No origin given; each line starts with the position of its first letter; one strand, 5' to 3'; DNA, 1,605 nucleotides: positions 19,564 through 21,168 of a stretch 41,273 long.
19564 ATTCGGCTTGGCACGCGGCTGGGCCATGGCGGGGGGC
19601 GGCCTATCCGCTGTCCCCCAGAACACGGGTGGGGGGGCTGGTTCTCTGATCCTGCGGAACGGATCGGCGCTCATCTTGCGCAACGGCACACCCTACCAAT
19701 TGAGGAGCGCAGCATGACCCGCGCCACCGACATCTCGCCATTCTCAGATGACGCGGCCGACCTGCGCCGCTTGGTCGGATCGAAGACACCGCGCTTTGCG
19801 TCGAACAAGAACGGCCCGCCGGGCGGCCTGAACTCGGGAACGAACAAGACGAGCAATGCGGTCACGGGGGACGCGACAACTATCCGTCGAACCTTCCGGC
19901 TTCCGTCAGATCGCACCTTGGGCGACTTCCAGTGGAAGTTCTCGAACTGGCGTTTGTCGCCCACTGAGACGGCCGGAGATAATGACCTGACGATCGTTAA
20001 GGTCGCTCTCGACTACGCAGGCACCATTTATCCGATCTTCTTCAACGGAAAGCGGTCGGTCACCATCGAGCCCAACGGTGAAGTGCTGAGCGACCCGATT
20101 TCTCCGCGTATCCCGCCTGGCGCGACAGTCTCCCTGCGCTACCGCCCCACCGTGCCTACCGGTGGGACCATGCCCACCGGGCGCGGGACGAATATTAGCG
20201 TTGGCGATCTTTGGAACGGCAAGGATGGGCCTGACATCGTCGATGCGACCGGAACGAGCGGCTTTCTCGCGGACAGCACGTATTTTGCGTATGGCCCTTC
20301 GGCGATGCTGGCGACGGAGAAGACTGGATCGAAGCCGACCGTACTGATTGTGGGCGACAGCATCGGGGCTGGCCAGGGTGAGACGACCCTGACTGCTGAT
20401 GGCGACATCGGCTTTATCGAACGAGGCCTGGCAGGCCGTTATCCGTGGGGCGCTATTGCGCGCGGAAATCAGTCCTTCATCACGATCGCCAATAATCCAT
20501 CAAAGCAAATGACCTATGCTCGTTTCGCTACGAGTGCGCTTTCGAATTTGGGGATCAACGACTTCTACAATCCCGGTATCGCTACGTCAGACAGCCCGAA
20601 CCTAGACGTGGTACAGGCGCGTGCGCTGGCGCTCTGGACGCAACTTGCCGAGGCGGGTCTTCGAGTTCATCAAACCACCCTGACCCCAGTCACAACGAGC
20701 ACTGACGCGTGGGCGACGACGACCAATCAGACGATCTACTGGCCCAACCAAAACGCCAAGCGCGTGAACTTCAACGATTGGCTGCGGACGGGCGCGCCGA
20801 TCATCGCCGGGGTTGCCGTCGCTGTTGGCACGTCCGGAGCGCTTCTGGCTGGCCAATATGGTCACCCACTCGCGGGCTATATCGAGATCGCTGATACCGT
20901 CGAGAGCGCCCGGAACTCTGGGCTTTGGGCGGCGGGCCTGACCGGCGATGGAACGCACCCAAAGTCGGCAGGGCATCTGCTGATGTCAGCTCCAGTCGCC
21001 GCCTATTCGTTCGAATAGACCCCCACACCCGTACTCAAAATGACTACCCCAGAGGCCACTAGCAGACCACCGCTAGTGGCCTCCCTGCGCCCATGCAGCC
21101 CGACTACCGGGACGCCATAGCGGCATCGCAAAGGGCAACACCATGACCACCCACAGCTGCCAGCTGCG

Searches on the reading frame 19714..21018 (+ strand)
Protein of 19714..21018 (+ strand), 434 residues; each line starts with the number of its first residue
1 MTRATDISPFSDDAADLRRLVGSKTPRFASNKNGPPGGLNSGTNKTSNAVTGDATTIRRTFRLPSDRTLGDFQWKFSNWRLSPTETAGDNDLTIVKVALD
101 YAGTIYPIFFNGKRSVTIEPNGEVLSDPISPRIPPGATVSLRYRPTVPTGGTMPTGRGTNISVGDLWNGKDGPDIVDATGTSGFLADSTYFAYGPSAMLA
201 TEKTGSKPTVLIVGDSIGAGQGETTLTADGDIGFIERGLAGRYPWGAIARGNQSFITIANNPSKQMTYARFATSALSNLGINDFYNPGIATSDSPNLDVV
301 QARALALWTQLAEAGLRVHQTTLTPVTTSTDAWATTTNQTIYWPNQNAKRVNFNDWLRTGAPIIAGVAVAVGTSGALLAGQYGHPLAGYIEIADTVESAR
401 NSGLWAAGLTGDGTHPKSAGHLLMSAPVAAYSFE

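Call 56: search_protein_families(library=pfam, proteins=[window:19714-21018:+], max_evalue=0.001)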
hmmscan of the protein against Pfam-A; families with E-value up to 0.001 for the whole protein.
window:19714-21018:+ (434 aa): 1 family
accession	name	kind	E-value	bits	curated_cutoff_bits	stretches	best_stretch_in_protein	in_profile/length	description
PF13472.12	Lipase_GDSL_2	-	0.00098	20.1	32.9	0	213-421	2-176/178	GDSL-like Lipase/Acylhydrolase family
